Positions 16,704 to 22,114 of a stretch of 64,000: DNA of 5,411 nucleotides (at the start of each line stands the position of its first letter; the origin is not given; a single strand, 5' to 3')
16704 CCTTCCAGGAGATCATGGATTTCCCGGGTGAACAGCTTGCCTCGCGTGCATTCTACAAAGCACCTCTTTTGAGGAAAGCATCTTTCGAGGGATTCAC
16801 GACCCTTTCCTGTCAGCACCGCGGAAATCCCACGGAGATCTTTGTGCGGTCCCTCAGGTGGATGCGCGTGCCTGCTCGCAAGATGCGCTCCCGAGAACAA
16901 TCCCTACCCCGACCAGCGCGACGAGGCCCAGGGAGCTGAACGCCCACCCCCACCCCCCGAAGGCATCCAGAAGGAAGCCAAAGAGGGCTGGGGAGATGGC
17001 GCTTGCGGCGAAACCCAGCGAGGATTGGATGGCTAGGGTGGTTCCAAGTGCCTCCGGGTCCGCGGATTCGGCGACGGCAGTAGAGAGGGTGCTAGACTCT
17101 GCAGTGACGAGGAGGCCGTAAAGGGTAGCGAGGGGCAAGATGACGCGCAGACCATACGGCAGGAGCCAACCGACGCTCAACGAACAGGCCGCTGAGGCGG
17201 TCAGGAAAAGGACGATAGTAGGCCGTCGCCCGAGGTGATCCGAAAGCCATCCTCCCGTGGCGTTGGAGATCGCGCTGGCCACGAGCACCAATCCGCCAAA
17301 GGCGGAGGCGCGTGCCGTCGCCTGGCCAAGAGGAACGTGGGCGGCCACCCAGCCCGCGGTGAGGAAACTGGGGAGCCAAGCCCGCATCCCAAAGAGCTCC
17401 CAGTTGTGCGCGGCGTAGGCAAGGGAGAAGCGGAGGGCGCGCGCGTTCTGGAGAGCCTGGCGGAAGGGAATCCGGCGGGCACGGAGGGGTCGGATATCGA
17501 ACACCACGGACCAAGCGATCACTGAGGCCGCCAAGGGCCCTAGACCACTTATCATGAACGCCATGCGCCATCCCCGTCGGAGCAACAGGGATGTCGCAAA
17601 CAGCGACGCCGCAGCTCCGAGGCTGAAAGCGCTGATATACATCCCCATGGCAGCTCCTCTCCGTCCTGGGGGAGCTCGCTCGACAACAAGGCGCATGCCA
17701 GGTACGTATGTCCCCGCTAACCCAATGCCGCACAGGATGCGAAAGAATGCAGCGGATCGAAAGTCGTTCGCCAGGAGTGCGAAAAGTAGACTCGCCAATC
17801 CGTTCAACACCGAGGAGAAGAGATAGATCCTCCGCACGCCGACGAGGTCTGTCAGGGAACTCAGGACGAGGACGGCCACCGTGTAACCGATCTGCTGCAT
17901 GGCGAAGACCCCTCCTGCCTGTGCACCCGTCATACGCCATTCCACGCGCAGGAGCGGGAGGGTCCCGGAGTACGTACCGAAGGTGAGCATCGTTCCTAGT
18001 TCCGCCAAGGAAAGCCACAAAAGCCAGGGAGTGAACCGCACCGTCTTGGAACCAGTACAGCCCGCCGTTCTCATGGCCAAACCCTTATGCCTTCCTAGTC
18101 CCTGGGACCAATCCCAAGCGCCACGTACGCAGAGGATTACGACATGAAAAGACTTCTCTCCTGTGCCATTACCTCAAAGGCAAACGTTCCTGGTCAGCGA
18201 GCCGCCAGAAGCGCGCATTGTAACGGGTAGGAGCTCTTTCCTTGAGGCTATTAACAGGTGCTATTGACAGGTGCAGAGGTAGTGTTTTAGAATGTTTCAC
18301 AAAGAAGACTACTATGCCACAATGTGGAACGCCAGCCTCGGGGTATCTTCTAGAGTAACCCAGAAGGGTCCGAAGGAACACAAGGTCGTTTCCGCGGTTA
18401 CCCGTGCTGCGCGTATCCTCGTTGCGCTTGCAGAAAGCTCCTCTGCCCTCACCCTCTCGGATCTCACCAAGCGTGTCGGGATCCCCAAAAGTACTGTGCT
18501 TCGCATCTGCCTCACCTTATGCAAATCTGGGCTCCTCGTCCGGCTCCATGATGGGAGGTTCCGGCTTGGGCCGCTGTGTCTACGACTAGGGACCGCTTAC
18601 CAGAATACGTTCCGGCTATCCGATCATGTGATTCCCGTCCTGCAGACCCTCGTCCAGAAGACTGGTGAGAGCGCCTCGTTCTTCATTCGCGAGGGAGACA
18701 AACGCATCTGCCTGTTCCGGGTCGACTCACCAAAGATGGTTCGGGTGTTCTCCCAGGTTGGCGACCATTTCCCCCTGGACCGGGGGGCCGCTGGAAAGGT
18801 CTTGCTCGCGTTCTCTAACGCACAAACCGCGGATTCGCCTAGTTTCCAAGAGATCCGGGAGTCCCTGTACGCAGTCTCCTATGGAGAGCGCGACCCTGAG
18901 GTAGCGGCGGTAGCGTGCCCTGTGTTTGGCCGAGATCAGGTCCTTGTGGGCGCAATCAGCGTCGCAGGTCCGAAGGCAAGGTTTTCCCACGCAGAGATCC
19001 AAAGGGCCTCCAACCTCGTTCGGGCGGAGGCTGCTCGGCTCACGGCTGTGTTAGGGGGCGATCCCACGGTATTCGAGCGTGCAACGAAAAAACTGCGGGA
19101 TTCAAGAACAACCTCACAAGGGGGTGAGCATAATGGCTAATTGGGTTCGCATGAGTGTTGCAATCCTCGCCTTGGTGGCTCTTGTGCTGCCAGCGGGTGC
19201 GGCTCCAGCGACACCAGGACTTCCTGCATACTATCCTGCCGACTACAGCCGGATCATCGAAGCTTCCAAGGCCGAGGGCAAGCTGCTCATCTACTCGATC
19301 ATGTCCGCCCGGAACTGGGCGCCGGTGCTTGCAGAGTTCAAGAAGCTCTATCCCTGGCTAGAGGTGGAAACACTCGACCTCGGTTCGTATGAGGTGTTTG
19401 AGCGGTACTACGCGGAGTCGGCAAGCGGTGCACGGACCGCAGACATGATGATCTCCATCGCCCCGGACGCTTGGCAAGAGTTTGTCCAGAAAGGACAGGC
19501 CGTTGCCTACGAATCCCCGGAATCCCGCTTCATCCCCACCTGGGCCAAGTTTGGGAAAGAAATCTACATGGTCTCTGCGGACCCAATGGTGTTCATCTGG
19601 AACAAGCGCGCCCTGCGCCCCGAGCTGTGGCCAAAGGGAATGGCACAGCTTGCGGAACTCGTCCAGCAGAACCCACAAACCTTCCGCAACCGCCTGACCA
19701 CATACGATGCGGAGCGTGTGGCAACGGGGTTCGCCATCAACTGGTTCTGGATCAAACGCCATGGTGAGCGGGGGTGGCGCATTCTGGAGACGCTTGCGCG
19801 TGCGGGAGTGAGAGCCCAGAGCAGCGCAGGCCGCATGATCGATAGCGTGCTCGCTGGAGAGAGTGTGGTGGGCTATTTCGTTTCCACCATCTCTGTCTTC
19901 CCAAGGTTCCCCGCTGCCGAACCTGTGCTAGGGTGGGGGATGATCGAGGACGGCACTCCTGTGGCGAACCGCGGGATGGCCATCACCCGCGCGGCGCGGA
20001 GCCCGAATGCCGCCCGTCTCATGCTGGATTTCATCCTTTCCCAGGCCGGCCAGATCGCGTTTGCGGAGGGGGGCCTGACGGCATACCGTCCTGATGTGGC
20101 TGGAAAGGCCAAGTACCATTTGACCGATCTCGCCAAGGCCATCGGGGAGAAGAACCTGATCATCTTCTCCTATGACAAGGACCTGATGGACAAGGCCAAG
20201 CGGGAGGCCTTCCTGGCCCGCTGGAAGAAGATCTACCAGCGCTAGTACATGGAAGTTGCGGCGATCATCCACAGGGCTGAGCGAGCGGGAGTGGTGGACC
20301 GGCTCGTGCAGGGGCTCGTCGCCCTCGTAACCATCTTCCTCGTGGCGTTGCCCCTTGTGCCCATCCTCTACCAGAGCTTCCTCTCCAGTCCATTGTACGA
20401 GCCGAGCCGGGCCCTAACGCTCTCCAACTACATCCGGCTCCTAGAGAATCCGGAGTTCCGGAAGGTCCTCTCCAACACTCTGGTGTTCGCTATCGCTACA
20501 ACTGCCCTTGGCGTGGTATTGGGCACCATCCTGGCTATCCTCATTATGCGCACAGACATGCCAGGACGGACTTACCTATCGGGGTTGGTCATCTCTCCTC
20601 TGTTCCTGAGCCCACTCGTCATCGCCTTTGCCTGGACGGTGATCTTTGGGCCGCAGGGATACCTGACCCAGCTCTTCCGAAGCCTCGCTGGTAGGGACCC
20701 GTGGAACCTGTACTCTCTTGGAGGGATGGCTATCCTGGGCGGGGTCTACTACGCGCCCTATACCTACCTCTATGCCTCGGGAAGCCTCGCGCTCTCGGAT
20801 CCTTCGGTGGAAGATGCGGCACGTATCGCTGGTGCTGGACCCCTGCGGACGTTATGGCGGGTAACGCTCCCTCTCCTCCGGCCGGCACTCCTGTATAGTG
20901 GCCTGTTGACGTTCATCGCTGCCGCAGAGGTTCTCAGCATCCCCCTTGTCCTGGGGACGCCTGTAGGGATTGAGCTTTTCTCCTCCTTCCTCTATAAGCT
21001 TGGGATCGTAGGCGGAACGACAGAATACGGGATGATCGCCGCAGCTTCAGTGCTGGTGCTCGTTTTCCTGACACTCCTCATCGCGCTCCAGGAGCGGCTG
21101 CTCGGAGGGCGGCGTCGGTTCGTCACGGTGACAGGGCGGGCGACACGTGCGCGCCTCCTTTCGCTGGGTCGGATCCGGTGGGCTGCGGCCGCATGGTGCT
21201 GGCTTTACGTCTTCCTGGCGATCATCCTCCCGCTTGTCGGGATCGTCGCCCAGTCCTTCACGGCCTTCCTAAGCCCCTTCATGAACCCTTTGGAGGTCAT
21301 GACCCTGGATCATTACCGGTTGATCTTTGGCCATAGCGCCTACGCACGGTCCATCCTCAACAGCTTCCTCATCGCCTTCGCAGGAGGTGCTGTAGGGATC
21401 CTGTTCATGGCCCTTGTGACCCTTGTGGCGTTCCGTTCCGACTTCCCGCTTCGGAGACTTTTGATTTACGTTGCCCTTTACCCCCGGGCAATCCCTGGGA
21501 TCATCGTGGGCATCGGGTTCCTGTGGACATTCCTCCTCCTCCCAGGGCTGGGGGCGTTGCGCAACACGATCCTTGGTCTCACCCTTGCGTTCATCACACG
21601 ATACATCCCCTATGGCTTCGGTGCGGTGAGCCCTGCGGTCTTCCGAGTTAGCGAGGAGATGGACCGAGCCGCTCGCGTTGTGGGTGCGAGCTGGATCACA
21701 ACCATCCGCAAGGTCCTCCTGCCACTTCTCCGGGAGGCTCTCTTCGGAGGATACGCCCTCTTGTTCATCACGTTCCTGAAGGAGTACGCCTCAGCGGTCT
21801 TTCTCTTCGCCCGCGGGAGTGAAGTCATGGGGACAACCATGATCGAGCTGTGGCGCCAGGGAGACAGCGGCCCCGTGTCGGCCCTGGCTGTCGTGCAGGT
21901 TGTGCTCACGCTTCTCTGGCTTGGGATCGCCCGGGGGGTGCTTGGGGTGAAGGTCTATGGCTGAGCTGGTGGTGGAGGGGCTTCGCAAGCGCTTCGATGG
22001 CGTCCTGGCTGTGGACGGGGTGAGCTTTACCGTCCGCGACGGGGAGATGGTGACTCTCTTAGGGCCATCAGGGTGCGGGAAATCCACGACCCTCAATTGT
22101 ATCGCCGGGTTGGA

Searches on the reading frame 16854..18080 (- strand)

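Call 82: search_protein_families(library=pfam, proteins=[window:16854-18080:-], max_evalue=0.00001)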
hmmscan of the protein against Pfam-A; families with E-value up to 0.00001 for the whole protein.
window:16854-18080:- (408 aa): 2 families
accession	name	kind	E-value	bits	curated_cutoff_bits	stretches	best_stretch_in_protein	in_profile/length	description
PF07690.21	MFS_1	-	1.9e-37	129.5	33.4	2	24-245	2-235/347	Major Facilitator Superfamily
PF00083.30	Sugar_tr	-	1.5e-09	37.7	22.3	0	252-389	42-182/452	Sugar (and other) transporter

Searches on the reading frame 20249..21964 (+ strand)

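Call 82: search_protein_families(library=pfam, proteins=[window:20249-21964:+], max_evalue=0.00001)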
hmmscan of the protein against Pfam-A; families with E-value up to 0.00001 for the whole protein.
window:20249-21964:+ (571 aa): 1 family
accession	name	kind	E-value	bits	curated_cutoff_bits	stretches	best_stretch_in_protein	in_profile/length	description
PF00528.27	BPD_transp_1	-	3.3e-22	79.5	26.4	2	88-284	1-178/184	Binding-protein-dependent transport system inner membrane component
